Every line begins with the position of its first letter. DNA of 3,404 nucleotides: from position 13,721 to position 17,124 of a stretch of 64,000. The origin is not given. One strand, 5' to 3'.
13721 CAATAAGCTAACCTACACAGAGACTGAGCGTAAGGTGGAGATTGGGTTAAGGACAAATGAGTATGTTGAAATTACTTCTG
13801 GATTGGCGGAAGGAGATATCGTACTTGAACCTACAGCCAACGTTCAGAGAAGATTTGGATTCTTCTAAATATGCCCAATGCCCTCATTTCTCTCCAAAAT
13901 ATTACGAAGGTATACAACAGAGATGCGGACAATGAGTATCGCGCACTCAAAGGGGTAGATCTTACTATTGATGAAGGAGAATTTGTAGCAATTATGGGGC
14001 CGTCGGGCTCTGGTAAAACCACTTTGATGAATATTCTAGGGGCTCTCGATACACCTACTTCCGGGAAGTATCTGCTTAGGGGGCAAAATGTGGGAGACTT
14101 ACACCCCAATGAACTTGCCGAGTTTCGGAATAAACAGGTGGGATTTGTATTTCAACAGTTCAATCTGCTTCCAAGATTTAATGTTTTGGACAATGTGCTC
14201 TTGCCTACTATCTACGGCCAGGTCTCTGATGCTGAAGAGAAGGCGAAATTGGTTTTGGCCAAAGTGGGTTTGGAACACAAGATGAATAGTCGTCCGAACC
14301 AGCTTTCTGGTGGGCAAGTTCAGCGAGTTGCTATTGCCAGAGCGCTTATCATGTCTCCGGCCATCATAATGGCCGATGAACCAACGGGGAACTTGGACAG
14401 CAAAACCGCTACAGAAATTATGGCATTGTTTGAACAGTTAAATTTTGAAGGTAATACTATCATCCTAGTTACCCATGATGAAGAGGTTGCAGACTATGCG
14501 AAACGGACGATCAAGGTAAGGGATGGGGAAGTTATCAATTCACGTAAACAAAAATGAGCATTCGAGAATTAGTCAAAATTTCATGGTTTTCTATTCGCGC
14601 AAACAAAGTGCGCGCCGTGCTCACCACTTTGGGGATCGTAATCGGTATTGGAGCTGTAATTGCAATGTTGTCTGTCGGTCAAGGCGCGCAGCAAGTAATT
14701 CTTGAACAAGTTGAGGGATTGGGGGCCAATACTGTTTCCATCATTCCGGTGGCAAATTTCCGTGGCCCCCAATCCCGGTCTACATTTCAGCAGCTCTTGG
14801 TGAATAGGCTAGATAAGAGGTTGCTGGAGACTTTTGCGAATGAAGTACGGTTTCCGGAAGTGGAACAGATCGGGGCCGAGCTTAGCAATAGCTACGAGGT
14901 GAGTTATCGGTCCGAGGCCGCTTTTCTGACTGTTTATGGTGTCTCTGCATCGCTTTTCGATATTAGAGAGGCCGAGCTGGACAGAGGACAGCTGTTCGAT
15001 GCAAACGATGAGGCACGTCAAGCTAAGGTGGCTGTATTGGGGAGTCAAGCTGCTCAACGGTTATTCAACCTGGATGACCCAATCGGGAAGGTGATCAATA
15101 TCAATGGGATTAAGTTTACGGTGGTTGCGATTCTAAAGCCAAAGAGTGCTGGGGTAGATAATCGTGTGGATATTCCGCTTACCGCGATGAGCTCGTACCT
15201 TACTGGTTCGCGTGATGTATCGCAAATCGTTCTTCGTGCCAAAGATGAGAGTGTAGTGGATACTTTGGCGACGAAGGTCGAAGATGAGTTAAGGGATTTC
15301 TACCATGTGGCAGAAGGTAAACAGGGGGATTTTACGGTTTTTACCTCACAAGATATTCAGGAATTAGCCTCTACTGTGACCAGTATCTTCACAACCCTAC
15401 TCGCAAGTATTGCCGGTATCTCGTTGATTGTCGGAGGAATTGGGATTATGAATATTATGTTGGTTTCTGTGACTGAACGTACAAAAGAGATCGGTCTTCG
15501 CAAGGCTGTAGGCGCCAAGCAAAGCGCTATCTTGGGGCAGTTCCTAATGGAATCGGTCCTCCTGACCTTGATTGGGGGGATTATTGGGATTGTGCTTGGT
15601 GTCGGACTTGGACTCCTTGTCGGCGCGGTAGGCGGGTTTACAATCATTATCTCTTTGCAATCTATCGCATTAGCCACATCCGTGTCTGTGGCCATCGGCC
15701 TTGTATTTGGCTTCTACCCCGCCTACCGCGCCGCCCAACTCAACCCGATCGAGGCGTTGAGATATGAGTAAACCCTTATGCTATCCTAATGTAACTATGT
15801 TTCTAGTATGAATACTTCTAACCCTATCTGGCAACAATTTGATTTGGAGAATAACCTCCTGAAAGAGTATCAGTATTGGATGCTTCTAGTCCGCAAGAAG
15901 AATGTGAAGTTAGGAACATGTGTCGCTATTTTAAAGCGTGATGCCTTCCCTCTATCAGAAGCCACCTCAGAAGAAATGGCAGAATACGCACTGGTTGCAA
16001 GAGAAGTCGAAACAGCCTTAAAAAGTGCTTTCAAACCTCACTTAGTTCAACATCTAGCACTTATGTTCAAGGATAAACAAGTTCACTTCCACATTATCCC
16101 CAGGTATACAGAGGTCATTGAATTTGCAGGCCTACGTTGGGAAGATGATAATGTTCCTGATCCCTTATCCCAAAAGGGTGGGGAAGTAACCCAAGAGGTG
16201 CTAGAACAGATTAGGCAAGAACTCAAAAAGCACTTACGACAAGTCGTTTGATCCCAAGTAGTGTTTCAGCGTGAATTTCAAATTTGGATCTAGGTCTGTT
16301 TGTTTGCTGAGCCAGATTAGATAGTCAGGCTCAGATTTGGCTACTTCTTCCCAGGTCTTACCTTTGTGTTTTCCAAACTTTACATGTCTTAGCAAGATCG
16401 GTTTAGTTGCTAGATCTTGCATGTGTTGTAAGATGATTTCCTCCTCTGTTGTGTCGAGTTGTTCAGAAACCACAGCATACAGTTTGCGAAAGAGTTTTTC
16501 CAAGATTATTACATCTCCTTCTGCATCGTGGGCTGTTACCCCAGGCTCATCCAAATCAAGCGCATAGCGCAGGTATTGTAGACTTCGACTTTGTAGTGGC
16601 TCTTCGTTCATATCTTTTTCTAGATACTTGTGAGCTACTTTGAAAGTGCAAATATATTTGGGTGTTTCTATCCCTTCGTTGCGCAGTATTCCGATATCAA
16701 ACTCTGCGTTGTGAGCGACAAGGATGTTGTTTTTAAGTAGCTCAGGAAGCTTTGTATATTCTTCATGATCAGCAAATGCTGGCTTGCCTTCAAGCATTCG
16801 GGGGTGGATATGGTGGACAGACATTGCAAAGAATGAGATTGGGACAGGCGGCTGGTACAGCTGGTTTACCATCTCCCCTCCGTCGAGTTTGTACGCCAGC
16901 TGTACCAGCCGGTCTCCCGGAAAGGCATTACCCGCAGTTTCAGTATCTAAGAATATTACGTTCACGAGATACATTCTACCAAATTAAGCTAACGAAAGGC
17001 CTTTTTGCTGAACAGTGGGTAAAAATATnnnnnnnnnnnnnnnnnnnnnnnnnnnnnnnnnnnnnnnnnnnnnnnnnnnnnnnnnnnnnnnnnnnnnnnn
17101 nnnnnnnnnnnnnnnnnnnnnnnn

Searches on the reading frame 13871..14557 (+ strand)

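Call 23: search_protein_families(library=pfam, proteins=[window:13871-14557:+], max_evalue=0.0001)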
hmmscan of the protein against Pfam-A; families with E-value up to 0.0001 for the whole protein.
window:13871-14557:+ (228 aa): 3 families
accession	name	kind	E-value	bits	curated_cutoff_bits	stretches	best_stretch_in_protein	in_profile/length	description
PF00005.33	ABC_tran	-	2.4e-35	122.5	25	1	26-172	1-136/137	ABC transporter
PF13304.12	AAA_21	-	9.4e-07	29.6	27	0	145-206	238-302/304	AAA domain, putative AbiEii toxin, Type IV TA system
PF02463.25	SMC_N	-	2.3e-06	27.6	40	0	36-218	24-213/220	RecF/RecN/SMC N terminal domain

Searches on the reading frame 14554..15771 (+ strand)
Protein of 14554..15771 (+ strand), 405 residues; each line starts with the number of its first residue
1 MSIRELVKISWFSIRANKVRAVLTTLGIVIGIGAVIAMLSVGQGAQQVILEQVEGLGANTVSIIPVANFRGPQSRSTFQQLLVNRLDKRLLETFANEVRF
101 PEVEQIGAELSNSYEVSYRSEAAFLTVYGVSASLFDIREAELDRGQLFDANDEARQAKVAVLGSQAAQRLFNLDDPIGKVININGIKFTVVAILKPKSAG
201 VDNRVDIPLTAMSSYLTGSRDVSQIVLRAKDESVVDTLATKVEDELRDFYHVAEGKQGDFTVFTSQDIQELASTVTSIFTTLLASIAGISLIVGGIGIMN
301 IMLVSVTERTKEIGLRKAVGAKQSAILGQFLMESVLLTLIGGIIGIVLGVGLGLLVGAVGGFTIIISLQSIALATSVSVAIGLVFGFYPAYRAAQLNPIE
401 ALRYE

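Call 23: search_protein_families(library=pfam, proteins=[window:14554-15771:+], max_evalue=0.0001)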
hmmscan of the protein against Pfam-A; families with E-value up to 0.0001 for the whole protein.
window:14554-15771:+ (405 aa): 2 families
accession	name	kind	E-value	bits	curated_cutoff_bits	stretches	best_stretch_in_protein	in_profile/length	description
PF12704.14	MacB_PCD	-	1.5e-40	140.1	27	1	22-244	2-206/207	MacB-like periplasmic core domain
PF02687.27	FtsX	-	5.7e-20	72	25.5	1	285-398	2-120/120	FtsX-like permease C-terminal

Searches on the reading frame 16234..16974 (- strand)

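Call 23: search_protein_families(library=pfam, proteins=[window:16234-16974:-], max_evalue=0.0001)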
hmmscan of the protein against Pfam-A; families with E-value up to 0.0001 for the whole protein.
window:16234-16974:- (246 aa): 3 families
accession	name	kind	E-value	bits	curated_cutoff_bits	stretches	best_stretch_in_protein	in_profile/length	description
PF00929.31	RNase_T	-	6.5e-17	63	24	1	7-161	1-163/164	Exonuclease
PF20600.3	ExoX-like_C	-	3.2e-09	36.5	26.5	1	199-225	2-28/30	Exodeoxyribonuclease X-like C-terminal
PF01612.26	DNA_pol_A_exo1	-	7.9e-07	29.5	23.6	1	73-135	65-123/173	3'-5' exonuclease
